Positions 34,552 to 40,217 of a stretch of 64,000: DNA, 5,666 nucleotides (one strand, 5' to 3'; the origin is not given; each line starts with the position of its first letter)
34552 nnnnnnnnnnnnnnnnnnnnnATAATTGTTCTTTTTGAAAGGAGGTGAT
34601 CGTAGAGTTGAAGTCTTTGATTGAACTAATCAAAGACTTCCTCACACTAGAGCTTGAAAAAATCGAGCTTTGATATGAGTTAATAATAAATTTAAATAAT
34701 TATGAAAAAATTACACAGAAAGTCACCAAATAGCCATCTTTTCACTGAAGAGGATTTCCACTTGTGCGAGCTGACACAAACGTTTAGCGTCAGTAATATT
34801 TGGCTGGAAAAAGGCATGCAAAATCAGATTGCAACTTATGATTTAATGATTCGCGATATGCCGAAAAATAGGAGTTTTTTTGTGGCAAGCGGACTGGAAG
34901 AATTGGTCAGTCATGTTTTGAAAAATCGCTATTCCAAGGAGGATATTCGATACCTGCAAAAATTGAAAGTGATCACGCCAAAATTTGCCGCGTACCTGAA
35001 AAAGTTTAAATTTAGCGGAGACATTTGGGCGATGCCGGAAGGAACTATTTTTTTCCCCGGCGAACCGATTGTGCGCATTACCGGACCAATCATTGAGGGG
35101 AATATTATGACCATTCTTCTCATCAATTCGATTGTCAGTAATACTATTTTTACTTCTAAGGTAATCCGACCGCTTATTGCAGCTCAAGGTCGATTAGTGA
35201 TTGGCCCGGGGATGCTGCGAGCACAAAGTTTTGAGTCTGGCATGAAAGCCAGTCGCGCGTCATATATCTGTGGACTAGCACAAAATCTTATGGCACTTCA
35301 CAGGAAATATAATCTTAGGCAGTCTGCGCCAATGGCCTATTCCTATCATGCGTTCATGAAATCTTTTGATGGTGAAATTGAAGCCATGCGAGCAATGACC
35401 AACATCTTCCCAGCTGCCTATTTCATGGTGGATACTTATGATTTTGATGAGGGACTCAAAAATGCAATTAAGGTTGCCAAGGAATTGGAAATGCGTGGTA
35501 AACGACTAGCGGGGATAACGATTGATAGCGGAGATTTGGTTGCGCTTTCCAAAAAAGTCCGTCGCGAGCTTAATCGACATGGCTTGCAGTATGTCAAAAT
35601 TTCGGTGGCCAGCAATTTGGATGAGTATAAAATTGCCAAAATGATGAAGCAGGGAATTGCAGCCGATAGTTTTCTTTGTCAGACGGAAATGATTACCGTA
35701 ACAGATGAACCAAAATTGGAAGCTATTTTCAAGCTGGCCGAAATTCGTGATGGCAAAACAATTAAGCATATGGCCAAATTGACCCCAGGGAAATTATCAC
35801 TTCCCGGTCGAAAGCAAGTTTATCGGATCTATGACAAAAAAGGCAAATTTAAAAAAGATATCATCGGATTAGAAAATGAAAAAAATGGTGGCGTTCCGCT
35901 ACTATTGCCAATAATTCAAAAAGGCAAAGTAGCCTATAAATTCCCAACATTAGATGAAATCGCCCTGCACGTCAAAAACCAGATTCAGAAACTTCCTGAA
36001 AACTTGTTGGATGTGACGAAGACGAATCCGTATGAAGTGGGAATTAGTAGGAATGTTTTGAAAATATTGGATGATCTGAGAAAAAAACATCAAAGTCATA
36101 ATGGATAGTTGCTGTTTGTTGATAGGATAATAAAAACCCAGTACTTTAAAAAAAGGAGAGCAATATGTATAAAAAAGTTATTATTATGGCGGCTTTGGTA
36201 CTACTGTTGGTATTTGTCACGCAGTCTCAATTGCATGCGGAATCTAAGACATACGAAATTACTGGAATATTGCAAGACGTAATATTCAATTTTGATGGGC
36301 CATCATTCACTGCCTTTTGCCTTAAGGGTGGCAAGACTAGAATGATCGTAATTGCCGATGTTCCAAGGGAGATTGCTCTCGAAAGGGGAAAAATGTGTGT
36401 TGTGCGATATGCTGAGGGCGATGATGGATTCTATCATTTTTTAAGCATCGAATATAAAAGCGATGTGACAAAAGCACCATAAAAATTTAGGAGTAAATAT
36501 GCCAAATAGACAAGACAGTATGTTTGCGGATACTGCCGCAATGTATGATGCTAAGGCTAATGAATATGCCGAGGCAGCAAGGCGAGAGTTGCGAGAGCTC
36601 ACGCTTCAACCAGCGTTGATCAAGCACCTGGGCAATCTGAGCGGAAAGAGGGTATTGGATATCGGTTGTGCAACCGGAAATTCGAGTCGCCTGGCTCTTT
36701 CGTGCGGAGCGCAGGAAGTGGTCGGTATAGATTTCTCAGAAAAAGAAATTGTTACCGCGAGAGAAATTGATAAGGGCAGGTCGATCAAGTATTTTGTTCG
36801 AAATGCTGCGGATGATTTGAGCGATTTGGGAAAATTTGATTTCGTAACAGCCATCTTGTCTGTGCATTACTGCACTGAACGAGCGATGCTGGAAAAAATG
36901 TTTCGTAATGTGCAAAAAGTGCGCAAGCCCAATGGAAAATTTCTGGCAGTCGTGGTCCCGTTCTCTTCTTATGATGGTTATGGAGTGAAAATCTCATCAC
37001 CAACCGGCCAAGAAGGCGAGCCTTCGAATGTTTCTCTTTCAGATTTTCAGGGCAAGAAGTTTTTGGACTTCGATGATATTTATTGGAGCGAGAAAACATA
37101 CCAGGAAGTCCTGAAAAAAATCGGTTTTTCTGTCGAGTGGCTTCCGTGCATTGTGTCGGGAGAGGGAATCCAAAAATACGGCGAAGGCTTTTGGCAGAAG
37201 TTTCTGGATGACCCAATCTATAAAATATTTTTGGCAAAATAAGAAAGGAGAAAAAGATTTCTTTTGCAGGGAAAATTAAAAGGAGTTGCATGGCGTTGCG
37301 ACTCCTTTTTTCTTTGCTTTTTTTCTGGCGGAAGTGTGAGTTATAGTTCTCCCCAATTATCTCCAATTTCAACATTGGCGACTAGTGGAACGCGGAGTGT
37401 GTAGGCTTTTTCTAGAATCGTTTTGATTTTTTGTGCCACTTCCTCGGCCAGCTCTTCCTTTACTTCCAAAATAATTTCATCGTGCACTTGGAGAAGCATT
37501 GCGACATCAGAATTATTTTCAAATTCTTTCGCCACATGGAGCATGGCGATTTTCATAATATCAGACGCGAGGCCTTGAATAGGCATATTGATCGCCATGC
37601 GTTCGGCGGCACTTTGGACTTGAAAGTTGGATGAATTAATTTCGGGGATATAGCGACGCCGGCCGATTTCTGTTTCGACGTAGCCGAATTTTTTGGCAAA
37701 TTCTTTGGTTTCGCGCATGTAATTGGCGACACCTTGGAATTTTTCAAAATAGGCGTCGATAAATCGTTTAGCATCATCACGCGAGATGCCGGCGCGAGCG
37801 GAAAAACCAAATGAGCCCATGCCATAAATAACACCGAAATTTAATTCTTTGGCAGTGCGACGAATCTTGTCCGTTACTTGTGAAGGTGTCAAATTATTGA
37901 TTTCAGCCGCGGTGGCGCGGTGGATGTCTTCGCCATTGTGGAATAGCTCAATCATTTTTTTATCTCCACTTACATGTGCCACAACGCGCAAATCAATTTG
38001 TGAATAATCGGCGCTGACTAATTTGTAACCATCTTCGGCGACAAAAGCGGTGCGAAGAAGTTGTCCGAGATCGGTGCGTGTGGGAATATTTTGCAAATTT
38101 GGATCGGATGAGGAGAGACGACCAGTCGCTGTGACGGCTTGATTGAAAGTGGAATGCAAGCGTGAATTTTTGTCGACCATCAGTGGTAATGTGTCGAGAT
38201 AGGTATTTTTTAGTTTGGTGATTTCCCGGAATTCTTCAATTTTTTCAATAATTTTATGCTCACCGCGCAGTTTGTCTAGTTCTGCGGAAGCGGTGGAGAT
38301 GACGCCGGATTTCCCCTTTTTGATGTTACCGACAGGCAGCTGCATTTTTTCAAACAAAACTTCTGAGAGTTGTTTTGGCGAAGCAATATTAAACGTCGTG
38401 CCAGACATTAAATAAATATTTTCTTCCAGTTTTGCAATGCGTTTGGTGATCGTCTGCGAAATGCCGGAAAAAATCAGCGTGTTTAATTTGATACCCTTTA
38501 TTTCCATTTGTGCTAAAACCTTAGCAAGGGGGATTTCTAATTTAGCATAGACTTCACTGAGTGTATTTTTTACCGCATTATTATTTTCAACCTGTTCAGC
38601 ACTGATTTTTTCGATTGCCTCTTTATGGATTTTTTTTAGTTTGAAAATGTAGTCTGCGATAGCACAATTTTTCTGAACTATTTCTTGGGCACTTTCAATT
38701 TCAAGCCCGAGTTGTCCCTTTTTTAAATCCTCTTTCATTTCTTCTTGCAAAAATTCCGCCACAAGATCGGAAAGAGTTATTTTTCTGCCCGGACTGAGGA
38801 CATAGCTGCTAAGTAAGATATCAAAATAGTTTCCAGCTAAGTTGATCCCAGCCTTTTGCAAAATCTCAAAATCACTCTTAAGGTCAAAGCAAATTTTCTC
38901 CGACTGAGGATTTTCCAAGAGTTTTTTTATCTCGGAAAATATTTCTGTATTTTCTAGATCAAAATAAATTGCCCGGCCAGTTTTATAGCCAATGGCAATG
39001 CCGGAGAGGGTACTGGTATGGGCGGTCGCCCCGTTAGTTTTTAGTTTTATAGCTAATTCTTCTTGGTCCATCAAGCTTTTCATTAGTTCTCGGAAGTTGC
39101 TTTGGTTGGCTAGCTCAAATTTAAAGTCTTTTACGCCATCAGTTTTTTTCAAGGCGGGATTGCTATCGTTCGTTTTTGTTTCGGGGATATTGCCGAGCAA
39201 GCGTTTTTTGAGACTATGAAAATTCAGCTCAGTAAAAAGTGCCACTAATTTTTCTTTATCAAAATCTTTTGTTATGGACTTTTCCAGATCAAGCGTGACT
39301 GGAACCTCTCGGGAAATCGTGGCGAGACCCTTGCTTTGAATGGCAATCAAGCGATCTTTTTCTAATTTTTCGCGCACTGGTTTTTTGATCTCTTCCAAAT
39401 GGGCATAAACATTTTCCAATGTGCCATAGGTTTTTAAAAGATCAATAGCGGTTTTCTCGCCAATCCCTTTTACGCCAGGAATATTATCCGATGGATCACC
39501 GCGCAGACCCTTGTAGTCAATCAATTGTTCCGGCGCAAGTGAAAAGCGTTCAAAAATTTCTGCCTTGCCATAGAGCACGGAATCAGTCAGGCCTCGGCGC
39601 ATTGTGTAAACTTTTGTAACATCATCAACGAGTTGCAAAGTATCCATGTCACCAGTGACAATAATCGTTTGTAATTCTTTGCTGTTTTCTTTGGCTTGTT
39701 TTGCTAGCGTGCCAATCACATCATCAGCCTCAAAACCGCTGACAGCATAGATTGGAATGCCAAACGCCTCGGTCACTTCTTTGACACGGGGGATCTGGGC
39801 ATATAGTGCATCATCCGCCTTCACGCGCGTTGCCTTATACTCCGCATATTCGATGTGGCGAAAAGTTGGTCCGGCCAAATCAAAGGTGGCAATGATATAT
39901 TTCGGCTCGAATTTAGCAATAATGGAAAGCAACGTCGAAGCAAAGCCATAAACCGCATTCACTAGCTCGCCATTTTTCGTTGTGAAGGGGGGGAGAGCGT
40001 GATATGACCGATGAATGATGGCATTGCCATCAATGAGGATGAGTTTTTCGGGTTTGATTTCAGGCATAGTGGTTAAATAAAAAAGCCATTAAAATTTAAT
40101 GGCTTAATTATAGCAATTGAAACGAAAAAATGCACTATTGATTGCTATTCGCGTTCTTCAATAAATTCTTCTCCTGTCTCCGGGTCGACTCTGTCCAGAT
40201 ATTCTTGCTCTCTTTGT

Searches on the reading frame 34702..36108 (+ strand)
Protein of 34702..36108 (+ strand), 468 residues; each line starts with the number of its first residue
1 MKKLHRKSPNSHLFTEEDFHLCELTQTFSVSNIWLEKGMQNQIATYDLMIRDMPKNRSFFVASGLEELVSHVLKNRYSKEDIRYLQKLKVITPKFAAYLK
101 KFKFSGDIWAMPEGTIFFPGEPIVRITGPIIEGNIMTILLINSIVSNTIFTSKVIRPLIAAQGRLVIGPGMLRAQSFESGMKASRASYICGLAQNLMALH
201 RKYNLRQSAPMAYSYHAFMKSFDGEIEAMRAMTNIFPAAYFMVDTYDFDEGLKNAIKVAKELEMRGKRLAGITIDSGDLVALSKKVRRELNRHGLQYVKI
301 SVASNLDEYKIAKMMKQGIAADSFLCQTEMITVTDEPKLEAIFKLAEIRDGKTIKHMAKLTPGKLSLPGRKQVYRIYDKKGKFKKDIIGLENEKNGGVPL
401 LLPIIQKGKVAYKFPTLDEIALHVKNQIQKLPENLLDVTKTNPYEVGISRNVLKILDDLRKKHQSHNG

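Call 17: search_protein_families(library=pfam, proteins=[window:34702-36108:+], max_evalue=0.001)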
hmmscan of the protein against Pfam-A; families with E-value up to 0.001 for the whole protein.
window:34702-36108:+ (468 aa): 3 families
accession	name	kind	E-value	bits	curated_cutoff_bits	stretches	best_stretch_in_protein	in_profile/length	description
PF17767.7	NAPRTase_N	-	6.1e-25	88.4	32.6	1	28-144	8-124/125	Nicotinate phosphoribosyltransferase (NAPRTase) N-terminal domain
PF17956.6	NAPRTase_C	-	4.3e-15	56.6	23.3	1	399-454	54-109/111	Nicotinate phosphoribosyltransferase C-terminal domain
PF02749.22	QRPTase_N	-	0.00064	20.3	27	0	107-130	42-64/82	Quinolinate phosphoribosyl transferase, N-terminal domain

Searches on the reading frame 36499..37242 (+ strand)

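Call 17: search_protein_families(library=pfam, proteins=[window:36499-37242:+], max_evalue=0.001)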
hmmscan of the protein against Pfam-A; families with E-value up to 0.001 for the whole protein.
window:36499-37242:+ (247 aa): 11 families
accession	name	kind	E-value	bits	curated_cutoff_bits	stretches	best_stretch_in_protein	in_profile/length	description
PF13649.12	Methyltransf_25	-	1.4e-14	55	27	1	52-146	1-97/97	Methyltransferase domain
PF08241.18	Methyltransf_11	-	7.7e-13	49.3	21.2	1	53-149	1-94/95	Methyltransferase domain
PF08242.18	Methyltransf_12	-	3.6e-12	47.3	30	1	53-148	1-98/98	Methyltransferase domain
PF13847.12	Methyltransf_31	-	1.6e-11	44.5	27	1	48-150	3-109/145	Methyltransferase domain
PF13489.12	Methyltransf_23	-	1.5e-10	41.5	27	1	24-212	2-161/164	Methyltransferase domain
PF08003.17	Methyltransf_9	-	3.6e-06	26.6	23.8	1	40-124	107-193/315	Protein of unknown function (DUF1698)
PF02353.26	CMAS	-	2.5e-05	24.2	27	1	6-150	26-164/273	Mycolic acid cyclopropane synthetase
PF01728.25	FtsJ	-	3.3e-05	24.3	24.1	1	48-96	21-70/181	FtsJ-like methyltransferase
PF01209.24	Ubie_methyltran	-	6.3e-05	22.9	20.1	1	40-151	39-152/233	ubiE/COQ5 methyltransferase family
PF05175.20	MTS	-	0.00012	22.2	23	1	39-158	22-146/170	Methyltransferase small domain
PF03848.20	TehB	-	0.00094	19.1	20.4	0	47-151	29-133/193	Tellurite resistance protein TehB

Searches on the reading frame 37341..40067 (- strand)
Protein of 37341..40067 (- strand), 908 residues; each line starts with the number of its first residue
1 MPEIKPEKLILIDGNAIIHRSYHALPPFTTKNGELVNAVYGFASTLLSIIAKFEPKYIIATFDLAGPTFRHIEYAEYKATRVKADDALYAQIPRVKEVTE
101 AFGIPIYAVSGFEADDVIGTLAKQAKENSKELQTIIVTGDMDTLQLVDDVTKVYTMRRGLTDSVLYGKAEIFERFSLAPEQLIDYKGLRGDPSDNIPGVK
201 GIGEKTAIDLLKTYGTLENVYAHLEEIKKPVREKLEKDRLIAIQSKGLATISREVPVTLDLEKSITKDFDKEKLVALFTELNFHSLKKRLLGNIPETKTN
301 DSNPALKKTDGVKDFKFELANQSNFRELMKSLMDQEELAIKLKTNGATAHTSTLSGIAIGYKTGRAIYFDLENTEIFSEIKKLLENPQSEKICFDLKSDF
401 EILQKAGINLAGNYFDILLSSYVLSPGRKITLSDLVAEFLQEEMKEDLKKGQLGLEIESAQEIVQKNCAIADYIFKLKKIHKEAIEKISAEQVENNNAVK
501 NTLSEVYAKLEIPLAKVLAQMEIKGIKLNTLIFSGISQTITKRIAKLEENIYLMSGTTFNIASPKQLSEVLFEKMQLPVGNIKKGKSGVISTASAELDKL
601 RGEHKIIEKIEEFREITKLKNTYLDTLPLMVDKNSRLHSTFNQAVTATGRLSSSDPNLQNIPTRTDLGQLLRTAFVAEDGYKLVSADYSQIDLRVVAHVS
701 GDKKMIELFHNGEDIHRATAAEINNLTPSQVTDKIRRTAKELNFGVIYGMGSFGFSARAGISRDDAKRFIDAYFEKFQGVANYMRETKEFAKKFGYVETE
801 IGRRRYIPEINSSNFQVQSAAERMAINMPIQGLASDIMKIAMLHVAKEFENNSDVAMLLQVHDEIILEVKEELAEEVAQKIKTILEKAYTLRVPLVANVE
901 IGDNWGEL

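Call 17: search_protein_families(library=pfam, proteins=[window:37341-40067:-], max_evalue=0.001)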
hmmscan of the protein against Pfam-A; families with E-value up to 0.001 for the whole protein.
window:37341-40067:- (908 aa): 5 families
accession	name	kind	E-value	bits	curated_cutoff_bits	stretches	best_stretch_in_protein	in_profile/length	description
PF00476.26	DNA_pol_A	-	1.3e-147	492.2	34.3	1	536-907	7-381/381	DNA polymerase family A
PF02739.22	5_3_exonuc_N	-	1.9e-52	177.7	34.3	1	8-175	1-163/164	5'-3' exonuclease, N-terminal resolvase-like domain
PF01367.25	5_3_exonuc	-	7.7e-31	106.9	40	1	178-271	2-96/97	5'-3' exonuclease, C-terminal SAM fold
PF01612.26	DNA_pol_A_exo1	-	4.6e-14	53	23.6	1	322-447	7-136/173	3'-5' exonuclease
PF22619.2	DNA_polI_exo1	-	1.6e-13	51.1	27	1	343-447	4-108/140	DNA polymerase I, ribonuclease H-like domain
